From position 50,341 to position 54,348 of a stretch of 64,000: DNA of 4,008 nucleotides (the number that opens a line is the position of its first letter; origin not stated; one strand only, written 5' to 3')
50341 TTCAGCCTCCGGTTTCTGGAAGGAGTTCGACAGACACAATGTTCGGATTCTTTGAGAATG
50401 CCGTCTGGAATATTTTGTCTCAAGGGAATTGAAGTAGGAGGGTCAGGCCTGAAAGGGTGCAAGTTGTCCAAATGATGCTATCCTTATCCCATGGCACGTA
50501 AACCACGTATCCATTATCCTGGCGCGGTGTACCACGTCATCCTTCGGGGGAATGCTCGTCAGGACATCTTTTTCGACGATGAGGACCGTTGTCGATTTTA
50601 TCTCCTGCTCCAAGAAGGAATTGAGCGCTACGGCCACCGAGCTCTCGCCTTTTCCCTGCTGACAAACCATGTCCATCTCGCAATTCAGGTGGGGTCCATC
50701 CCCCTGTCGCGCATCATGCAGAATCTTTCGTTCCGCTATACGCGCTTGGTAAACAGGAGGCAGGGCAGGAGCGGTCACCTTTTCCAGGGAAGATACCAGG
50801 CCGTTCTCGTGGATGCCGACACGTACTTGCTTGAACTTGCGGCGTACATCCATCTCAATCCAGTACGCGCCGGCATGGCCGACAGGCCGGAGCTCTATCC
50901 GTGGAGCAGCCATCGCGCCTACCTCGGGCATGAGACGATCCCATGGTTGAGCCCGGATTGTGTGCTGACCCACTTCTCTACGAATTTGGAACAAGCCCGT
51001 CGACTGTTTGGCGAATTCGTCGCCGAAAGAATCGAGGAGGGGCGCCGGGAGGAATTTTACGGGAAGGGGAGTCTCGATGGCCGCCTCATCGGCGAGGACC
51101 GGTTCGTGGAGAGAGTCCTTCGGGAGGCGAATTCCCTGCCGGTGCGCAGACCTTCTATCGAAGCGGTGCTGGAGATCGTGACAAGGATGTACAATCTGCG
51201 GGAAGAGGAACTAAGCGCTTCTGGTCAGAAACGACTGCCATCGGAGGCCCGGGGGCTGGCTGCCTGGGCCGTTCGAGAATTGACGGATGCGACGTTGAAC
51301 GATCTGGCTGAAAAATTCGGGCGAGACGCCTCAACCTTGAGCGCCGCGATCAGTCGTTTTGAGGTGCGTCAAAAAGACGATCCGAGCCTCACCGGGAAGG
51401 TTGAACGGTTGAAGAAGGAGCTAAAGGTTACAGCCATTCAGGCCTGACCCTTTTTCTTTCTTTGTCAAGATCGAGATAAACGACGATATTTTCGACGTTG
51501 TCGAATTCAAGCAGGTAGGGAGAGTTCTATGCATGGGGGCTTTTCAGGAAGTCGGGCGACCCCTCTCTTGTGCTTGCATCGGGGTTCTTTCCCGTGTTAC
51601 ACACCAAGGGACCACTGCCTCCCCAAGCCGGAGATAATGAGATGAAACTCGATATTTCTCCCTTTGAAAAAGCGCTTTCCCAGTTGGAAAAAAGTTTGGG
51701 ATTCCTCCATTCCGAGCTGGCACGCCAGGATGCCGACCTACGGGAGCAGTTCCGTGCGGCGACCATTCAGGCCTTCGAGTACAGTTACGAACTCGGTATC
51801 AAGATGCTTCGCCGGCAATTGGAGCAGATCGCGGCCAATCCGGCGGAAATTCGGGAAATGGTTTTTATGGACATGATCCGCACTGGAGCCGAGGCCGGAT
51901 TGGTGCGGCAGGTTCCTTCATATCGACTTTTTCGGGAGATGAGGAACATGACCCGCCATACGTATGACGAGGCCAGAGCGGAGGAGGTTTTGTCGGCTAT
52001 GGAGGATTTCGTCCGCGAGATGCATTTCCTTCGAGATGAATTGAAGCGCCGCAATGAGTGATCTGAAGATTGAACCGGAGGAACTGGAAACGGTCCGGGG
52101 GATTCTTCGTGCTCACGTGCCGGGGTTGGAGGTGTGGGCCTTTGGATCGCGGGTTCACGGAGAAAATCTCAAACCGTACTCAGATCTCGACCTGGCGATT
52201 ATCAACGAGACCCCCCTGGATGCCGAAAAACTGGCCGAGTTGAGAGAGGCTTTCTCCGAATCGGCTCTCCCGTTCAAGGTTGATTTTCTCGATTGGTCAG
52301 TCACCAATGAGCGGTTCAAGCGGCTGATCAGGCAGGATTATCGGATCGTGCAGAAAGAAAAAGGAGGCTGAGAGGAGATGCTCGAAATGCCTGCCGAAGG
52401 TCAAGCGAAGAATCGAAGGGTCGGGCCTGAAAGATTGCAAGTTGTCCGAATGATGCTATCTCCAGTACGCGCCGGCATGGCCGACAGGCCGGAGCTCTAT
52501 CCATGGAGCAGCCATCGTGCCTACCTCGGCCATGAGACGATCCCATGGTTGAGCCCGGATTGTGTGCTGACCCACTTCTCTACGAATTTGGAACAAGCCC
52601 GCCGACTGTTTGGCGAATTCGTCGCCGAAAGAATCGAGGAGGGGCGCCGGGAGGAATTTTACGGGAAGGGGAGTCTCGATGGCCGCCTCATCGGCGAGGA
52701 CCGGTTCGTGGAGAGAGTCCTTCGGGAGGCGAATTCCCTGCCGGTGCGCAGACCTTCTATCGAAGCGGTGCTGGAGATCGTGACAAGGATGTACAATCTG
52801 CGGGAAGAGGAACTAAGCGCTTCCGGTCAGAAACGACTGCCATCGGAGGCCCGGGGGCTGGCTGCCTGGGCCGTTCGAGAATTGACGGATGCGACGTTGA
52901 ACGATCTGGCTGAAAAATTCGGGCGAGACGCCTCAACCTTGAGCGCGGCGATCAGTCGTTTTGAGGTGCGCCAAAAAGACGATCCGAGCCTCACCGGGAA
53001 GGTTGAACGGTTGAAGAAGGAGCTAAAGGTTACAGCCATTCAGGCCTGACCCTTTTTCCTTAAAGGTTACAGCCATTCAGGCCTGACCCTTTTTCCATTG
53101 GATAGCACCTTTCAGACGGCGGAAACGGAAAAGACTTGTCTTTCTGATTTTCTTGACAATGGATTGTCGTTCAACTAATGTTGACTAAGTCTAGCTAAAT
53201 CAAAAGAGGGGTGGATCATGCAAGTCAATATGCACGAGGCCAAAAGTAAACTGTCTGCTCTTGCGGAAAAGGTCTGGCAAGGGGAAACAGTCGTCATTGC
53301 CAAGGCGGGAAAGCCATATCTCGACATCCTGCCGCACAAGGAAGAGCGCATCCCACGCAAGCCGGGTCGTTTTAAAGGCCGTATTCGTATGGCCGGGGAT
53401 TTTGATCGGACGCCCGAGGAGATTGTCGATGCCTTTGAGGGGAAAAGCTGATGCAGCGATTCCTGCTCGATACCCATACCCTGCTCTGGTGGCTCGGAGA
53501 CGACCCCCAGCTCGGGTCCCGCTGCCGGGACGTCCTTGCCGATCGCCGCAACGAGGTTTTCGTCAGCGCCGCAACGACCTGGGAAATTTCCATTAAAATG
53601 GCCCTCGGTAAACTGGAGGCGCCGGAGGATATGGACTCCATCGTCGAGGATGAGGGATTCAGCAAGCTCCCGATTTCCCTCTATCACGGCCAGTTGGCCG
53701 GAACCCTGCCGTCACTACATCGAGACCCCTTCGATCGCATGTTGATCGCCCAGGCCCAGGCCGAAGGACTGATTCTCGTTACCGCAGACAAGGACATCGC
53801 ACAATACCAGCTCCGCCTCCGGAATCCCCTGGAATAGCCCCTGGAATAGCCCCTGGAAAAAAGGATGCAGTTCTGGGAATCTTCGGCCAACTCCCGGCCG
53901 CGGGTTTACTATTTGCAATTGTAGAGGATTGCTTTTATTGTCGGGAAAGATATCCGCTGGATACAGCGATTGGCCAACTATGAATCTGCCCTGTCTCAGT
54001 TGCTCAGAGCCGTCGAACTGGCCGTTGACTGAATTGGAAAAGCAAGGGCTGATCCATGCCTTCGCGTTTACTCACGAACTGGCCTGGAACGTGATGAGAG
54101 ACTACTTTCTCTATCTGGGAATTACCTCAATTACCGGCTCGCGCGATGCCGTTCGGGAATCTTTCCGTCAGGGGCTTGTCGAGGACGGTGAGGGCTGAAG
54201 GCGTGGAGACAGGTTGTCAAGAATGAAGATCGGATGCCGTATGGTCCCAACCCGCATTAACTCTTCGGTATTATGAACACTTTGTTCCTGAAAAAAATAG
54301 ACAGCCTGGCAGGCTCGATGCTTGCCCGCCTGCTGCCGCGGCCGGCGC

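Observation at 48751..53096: Toxin-antitoxin cassettes alternate with copies of a Y1(HUH)-transposase/DnaA-domain-IV element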

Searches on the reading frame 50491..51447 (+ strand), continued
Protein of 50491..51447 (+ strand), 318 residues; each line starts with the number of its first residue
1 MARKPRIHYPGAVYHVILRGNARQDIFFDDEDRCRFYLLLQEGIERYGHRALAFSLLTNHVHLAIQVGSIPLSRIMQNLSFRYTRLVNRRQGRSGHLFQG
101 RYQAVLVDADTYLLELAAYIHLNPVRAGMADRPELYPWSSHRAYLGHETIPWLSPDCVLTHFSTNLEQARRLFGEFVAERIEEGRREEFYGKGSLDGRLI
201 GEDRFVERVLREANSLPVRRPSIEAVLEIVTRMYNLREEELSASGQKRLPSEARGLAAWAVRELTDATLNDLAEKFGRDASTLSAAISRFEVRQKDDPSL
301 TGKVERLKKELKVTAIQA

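Call 56: search_protein_families(library=pfam, proteins=[L045:10941-11144:+, L045:11120-11623:+, L076:11231-11659:+, L076:11693-12112:+, L081:885-1055:+, L081:1083-1577:+, L068:1435-1731:-, L068:1731-2039:-, L050:9473-9679:-, L050:9686-9970:-], max_evalue=0.01)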
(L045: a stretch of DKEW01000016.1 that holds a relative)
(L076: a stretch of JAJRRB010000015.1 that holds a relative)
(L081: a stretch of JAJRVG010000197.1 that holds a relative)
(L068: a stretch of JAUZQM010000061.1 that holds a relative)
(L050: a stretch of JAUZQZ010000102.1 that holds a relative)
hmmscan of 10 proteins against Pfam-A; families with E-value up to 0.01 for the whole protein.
L045:10941-11144:+ (68 aa): 0 families

L045:11120-11623:+ (168 aa): 1 family
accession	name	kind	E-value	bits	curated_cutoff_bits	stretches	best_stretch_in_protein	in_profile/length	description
PF07963.17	N_methyl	-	1.8e-08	34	21.2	1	15-39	2-26/27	Prokaryotic N-terminal methylation motif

L076:11231-11659:+ (143 aa): 1 family
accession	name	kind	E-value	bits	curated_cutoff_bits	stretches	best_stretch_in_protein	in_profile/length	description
PF00072.30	Response_reg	-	2.1e-24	86.2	30.2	1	23-129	1-107/111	Response regulator receiver domain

L076:11693-12112:+ (140 aa): 1 family
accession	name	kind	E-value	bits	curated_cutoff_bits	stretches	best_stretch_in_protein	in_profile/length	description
PF04519.19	Bactofilin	-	3.4e-28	98.2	27.9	1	25-120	2-97/98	Polymer-forming cytoskeletal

L081:885-1055:+ (57 aa): 0 families

L081:1083-1577:+ (165 aa): 2 families
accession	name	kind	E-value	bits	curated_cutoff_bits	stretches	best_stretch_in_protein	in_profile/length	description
PF11356.14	T2SSC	-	1.2e-21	77.4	27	1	14-145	5-140/141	Type II secretion system protein C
PF16537.11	T2SSB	-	0.0025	17.9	28.4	1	111-141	25-55/60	Type II secretion system protein B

L068:1435-1731:- (98 aa): 6 families
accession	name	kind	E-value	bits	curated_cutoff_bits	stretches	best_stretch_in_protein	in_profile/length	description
PF01381.28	HTH_3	-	2.1e-09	37.7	23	1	41-79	3-41/55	Helix-turn-helix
PF13560.12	HTH_31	-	2.8e-08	34.4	27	1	42-84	9-53/64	Helix-turn-helix domain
PF15731.11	MqsA_antitoxin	-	5.6e-06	26.9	30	1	14-95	55-130/131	Antitoxin component of bacterial toxin-antitoxin system, MqsA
PF20432.4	Xre-like-HTH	-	0.0011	19.6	25.8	1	45-66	21-42/63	Antitoxin Xre-like helix-turn-helix domain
PF12844.13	HTH_19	-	0.0021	18.4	30.2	1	42-85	7-48/64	Helix-turn-helix domain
PF13518.12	HTH_28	-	0.0027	18.2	25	1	38-78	4-42/52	Helix-turn-helix domain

L068:1731-2039:- (102 aa): 1 family
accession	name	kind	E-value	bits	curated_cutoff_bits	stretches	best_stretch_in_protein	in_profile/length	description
PF06296.18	RelE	-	0.00036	21.2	27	1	42-97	40-94/120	RelE toxin of RelE / RelB toxin-antitoxin system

L050:9473-9679:- (68 aa): 0 families

L050:9686-9970:- (94 aa): 0 families

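Call 59: search_dna_similar(query=window:50491-51444:+, collection=plasmids, mode=protein, max_rows=25, max_evalue=1e-20)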
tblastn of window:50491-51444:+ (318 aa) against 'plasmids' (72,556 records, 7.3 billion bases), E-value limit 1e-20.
Records with a match: 9; places in all: 11; records where one place covers at least 80% of the query: 1.
Best place of each record, by identity: <60% 9.
By first word of the organism name: Skermanella 3; Rhodospirillum 2; Legionella 1; Pseudomonas 1; Sporomusa 1; Pseudoalteromonas 1.
By predicted mobility (MOB-suite, as given by PLSDB): non-mobilizable 7; mobilizable 2.
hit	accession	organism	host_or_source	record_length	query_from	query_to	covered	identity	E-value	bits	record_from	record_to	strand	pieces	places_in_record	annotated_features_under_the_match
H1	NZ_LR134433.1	Legionella adelaidensis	environmental,Cooling tower water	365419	1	289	91%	32.3%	1e-36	146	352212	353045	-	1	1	transposase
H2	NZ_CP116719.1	Pseudomonas aeruginosa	Homo sapiens,urine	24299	1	213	67%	38.1%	2e-30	128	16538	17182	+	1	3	transposase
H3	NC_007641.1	Rhodospirillum rubrum ATCC 11170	-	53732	1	221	69%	36.0%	4e-31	130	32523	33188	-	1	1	transposase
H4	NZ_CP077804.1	Rhodospirillum rubrum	cell culture,culture collection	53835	1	221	69%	36.0%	4e-31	130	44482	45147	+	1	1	transposase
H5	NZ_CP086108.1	Skermanella mucosa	single cell,crude oil contaminated ...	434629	1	179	56%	42.5%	2e-34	140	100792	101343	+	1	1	transposase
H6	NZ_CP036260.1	Sporomusa termitida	whole organism,intestinal contents of ...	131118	1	189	59%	38.7%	1e-33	137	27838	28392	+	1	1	transposase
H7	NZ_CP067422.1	Skermanella sp. TT6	Homo sapiens,single cell,skin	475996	1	150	47%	44.5%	7e-31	129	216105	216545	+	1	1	transposase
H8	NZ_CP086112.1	Skermanella rosea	single cell,hydrocarbon-contaminated ...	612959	1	150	47%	44.4%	1e-31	132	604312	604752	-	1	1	transposase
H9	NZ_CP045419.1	Pseudoalteromonas sp. THAF3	pure culture,Surface of a polyethylene ...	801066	1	142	45%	44.1%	4e-28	122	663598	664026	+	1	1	none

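Call 69: predict_structure(alignment_id=A5)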
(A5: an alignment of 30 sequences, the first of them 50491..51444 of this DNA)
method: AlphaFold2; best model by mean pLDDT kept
length: 318 residues; sequences in the alignment: 30
mean_pLDDT: 79.3   pTM: 0.57
mean pLDDT of the five models: 79.3, 77.6, 77.5, 76.4, 75.4
residues with pLDDT >= 90: 93; 70-90: 168; 50-70: 13; < 50: 44
segments of 3 or more residues with pLDDT < 50: 1-5, 185-218, 314-318
pLDDT, mean of each block of 10 residues (from residue 1): 54 88 82 86 89 92 91 90 90 81 76 85 87 91 90 89 91 91 50 30 37 43 89 89 80 92 85 88 88 85 85 46
secondary structure, 60 per line:
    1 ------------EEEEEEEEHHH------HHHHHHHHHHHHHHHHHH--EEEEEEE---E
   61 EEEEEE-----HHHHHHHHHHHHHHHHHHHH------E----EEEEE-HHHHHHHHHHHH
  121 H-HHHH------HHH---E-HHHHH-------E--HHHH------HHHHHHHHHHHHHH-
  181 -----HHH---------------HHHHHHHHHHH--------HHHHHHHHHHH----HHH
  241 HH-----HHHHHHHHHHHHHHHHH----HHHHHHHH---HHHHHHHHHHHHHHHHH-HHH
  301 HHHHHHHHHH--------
elements in order: E13-20 H30-47 E50-56 E60-66 H72-91 E103-107 H109-121 H123-126 H141-145 H156-159 H166-179 H204-214 H223-233 H238-242 H248-264 H269-276 H280-296 H298-310

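Call 71: search_protein_families(library=pfam, proteins=[L161:1707-3098:+, L088:406-2340:+, L003:7765-8547:+, L003:8558-8902:+, L015:10735-11394:+, L002:3012-3668:+, L002:5090-6256:+, L082:942-1685:-, L161:6919-7143:+, L161:7818-8048:+], max_evalue=0.01)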
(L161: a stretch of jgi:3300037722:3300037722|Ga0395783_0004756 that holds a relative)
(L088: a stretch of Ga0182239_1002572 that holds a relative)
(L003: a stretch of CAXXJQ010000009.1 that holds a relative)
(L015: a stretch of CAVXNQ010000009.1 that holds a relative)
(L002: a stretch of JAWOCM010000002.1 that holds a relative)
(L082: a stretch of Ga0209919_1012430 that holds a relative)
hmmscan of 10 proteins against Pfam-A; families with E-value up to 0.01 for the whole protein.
L161:1707-3098:+ (463 aa): 2 families
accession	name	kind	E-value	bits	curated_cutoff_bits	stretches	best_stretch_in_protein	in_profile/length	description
PF04326.19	SLFN_AlbA_2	-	3.9e-20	73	25.3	1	15-123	1-117/118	Schlafen, AlbA_2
PF13749.12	HATPase_c_4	-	6.9e-20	71.3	26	1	286-372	3-89/89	Putative ATP-dependent DNA helicase recG C-terminal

L088:406-2340:+ (644 aa): 0 families

L003:7765-8547:+ (260 aa): 1 family
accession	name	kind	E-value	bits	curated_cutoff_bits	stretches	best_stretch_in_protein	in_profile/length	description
PF03527.20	RHS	-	0.00052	20.2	27.9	1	2-23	16-37/38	RHS protein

L003:8558-8902:+ (114 aa): 6 families
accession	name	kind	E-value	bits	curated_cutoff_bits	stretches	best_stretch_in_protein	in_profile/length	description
PF24460.1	DUF7575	-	8.8e-06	25.4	28.5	1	92-107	3-18/28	Domain of unknown function (DUF7575)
PF13248.11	Zn_ribbon_3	-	0.00035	20.4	27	0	92-99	2-9/26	zinc-ribbon domain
PF10571.15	UPF0547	-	0.00072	20.1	29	1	88-103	10-25/26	Uncharacterised protein family UPF0547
PF05876.18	GpA_ATPase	-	0.002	18.2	25.6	1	59-103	189-234/247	Phage terminase large subunit gpA, ATPase domain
PF14952.11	zf-tcix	-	0.0065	16.4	31.2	0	92-100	10-18/42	Putative treble-clef, zinc-finger, Zn-binding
PF13240.11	Zn_Ribbon_1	-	0.0066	16.7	25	0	67-74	2-9/23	zinc-ribbon domain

L015:10735-11394:+ (219 aa): 1 family
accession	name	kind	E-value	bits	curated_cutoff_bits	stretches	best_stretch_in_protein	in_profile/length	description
PF02517.21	Rce1-like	-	1e-14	55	22.4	1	120-210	3-92/93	Type II CAAX prenyl endopeptidase Rce1-like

L002:3012-3668:+ (218 aa): 0 families

L002:5090-6256:+ (388 aa): 3 families
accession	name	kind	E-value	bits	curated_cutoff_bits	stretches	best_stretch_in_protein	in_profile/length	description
PF06114.19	Peptidase_M78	-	6.6e-08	32.8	22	1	275-358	28-112/123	IrrE N-terminal-like domain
PF01381.28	HTH_3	-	1.5e-06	28.6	23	1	53-104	2-53/55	Helix-turn-helix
PF13560.12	HTH_31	-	0.0039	17.9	27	0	49-95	3-50/64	Helix-turn-helix domain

L082:942-1685:- (247 aa): 0 families

L161:6919-7143:+ (74 aa): 2 families
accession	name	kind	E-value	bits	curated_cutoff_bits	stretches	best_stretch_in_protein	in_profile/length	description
PF04255.20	DUF433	-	1.5e-17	63.6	23.6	1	5-60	1-56/56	Protein of unknown function (DUF433)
PF02845.22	CUE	-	0.0047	17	21.1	1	38-61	5-29/42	CUE domain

L161:7818-8048:+ (76 aa): 2 families
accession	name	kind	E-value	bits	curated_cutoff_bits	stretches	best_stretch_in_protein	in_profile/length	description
PF19891.5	DUF6364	-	1e-05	26.4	27.3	1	4-59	5-53/70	Family of unknown function (DUF6364)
PF01402.27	RHH_1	-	0.0031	17.9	20.5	1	4-39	2-37/39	Ribbon-helix-helix protein, copG family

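Call 72: fold_search(model_id=the predicted structure, library=pdb)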
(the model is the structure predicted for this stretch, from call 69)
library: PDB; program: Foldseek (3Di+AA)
matches with E <= 10: 1153; with E <= 0.001: 24
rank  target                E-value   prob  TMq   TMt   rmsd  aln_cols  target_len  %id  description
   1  4er8_A                5.9e-06  1.00  0.41  0.76   4.5       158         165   14  Structure of the REP associates tyrosine transposase bound to a REP hairpin (released 2012-08-15)
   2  2vjv_A                1.3e-04  1.00  0.29  0.69   1.8       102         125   13  Crystal structure of the IS608 transposase in complex with left end 26-mer DNA hairpin and a 6-mer DNA representing th (released 2008-02-19)
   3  2xqc_D                1.5e-04  1.00  0.29  0.65   8.5       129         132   17  DEINOCOCCUS RADIODURANS ISDRA2 TRANSPOSASE COMPLEXED WITH LEFT END RECOGNITION AND CLEAVAGE SITE AND ZN (released 2010-10-13)
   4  2a6o_A                1.7e-04  1.00  0.29  0.58   7.7       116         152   14  Crystal Structure of the ISHp608 Transposase in Complex with Stem-loop DNA (released 2005-10-25)
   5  2a6m_B                2.0e-04  1.00  0.30  0.61   6.7       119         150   13  Crystal Structure of the ISHp608 Transposase (released 2005-10-25)
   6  2vic_A                2.0e-04  1.00  0.29  0.59  11.7       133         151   12  CRYSTAL STRUCTURE OF THE ISHP608 TRANSPOSASE IN COMPLEX with Left end 26- mer DNA and manganese (released 2008-02-19)
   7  2vju_A                2.1e-04  1.00  0.28  0.66   2.0       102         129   13  Crystal structure of the IS608 transposase in complex with the complete Right end 35-mer DNA and manganese (released 2008-02-19)
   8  2xma_B                2.2e-04  1.00  0.29  0.64   7.1       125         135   18  DEINOCOCCUS RADIODURANS ISDRA2 TRANSPOSASE RIGHT END DNA COMPLEX (released 2010-10-13)
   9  2a6m_A                3.3e-04  1.00  0.29  0.67   1.9       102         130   13  Crystal Structure of the ISHp608 Transposase (released 2005-10-25)
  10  2vju_B                3.3e-04  1.00  0.29  0.65   7.7       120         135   12  Crystal structure of the IS608 transposase in complex with the complete Right end 35-mer DNA and manganese (released 2008-02-19)
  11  2xo6_A                4.0e-04  1.00  0.28  0.62   5.6       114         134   17  DEINOCOCCUS RADIODURANS ISDRA2 TRANSPOSASE Y132F MUTANT COMPLEXED WITH LEFT END RECOGNITION AND CLEAVAGE SITE (released 2010-10-13)
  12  2xma_E                4.4e-04  1.00  0.28  0.60   5.6       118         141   17  DEINOCOCCUS RADIODURANS ISDRA2 TRANSPOSASE RIGHT END DNA COMPLEX (released 2010-10-13)
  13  2xma_A                4.4e-04  1.00  0.29  0.61   7.2       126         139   17  DEINOCOCCUS RADIODURANS ISDRA2 TRANSPOSASE RIGHT END DNA COMPLEX (released 2010-10-13)
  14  2f4f_A                4.7e-04  1.00  0.29  0.65  12.8       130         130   17  Crystal structure of IS200 transposase (released 2005-12-13)
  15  6fi8_B                5.1e-04  1.00  0.28  0.67   1.9       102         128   13  Crystal structure of the IS608 transposase in complex with left end 29-mer DNA hairpin and a 6-mer DNA representing th (released 2018-03-28)
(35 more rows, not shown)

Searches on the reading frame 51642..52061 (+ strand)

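Call 4: search_protein_families(library=pfam, proteins=[window:51642-52061:+], max_evalue=0.01)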
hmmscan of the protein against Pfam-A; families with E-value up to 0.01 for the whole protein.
window:51642-52061:+ (139 aa): 2 families
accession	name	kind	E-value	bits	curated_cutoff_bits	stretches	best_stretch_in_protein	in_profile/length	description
PF08780.16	NTase_sub_bind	-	1.4e-26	93.3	31.8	1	4-135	2-125/126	Nucleotidyltransferase substrate binding protein like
PF01934.22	HepT-like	-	0.0065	16.6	23.5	1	39-127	14-113/120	Ribonuclease HepT-like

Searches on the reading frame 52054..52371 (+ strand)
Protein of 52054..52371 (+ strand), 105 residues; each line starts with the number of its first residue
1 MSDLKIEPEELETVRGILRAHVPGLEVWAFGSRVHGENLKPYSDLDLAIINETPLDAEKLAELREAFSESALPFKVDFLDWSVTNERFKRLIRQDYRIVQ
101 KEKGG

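Call 4: search_protein_families(library=pfam, proteins=[window:52054-52371:+], max_evalue=0.01)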
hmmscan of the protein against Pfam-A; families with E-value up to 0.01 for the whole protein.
window:52054-52371:+ (105 aa): 4 families
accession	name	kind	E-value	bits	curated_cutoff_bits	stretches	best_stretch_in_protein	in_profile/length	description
PF18765.7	Polbeta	-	3e-09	37.3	26.9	1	26-97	15-85/93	Polymerase beta, Nucleotidyltransferase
PF01909.29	NTP_transf_2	-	8.3e-09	36.2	21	1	12-93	2-80/93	Nucleotidyltransferase domain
PF10620.15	MdcG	-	0.0037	17.6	26.5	1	38-77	47-84/121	Phosphoribosyl-dephospho-CoA transferase MdcG C-terminal domain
PF22600.2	MTPAP-like_central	-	0.0092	16.5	27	1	12-54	27-68/139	Poly(A) RNA polymerase, mitochondrial-like, central palm domain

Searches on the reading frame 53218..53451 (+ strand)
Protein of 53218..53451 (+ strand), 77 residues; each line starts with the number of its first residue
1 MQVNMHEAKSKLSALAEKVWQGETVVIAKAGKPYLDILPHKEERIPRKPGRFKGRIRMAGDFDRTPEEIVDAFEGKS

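Call 4: search_protein_families(library=pfam, proteins=[window:53218-53451:+], max_evalue=0.01)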
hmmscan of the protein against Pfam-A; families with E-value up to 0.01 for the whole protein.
window:53218-53451:+ (77 aa): 1 family
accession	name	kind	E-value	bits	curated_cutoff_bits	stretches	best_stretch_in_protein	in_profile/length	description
PF02604.26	PhdYeFM_antitox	-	0.00054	20.1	29.8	1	2-33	3-35/74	Antitoxin Phd_YefM, type II toxin-antitoxin system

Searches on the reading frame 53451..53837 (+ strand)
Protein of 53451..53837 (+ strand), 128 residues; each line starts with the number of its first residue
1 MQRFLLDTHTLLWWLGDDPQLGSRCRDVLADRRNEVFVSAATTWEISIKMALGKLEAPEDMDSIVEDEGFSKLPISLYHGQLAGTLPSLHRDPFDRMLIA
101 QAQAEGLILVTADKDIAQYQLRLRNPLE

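Call 4: search_protein_families(library=pfam, proteins=[window:53451-53837:+], max_evalue=0.01)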
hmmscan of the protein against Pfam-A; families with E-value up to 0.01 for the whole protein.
window:53451-53837:+ (128 aa): 2 families
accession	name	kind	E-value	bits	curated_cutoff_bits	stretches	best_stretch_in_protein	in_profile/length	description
PF01850.27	PIN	-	4.3e-16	60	23.6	1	5-119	2-117/120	PIN domain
PF13470.12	PIN_3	-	0.0037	18.5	27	1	3-114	1-114/115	PIN domain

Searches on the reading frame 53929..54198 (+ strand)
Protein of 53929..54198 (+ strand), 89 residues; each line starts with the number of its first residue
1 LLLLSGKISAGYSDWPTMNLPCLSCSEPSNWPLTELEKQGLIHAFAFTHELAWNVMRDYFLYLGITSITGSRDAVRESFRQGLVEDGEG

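Call 4: search_protein_families(library=pfam, proteins=[window:53929-54198:+], max_evalue=0.01)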
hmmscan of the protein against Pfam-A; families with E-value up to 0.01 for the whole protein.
window:53929-54198:+ (89 aa): 1 family
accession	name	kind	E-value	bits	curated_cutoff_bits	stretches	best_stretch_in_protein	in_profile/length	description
PF08780.16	NTase_sub_bind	-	5.3e-16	59.2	31.8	1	29-88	21-81/126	Nucleotidyltransferase substrate binding protein like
